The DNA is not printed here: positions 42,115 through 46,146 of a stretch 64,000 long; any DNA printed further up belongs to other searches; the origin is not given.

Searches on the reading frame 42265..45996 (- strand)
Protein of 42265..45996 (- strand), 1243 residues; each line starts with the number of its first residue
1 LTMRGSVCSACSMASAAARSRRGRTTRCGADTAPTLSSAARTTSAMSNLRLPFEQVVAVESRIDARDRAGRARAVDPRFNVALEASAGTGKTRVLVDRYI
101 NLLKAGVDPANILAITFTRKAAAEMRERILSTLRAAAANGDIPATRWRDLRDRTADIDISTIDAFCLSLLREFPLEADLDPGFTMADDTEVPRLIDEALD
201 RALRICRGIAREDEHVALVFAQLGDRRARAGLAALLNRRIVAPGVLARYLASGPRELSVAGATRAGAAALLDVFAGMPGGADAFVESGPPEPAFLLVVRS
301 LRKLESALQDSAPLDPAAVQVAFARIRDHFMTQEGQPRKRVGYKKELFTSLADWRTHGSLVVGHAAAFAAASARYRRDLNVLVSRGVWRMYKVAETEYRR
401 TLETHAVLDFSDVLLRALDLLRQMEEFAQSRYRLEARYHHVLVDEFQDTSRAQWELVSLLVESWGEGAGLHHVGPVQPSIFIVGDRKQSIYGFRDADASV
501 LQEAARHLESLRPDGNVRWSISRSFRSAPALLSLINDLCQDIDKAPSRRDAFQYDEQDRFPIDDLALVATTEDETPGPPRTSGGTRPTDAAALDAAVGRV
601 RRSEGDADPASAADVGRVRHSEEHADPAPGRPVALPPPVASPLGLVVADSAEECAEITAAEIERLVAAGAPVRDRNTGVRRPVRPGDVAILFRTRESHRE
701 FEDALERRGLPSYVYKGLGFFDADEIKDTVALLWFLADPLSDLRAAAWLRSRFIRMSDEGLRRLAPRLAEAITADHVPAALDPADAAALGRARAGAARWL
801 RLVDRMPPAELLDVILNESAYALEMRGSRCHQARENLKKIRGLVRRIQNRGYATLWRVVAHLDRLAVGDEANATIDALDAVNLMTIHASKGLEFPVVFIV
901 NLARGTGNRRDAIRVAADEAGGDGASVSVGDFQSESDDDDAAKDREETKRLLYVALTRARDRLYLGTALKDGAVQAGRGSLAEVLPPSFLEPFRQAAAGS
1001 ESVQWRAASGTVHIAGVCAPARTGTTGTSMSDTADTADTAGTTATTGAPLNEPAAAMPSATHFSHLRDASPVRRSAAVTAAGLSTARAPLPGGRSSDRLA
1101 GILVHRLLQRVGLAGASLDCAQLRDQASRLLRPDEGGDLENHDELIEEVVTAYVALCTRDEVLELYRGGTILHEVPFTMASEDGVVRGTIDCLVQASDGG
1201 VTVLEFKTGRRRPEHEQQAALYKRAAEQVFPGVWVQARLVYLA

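Call 30: search_protein_families(library=pfam, proteins=[window:42265-45996:-], max_evalue=0.001)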
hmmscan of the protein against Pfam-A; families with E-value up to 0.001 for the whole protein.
window:42265-45996:- (1243 aa): 5 families
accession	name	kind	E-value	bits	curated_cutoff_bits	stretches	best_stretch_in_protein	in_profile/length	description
PF00580.27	UvrD-helicase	-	2.4e-55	188.6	23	2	78-205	13-127/271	UvrD/REP helicase N-terminal domain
PF13361.12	UvrD_C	-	3.7e-27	96.1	25.6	2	833-967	237-347/350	UvrD-like helicase C-terminal domain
PF13245.12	AAA_19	-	2.1e-15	57.5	25.1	1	80-494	13-134/134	AAA domain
PF13538.12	UvrD_C_2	-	1.9e-11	44.1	27.4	2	941-965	25-51/52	UvrD-like helicase C-terminal domain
PF12705.13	PDDEXK_1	-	1.6e-07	32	22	1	1098-1241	35-186/247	PD-(D/E)XK nuclease superfamily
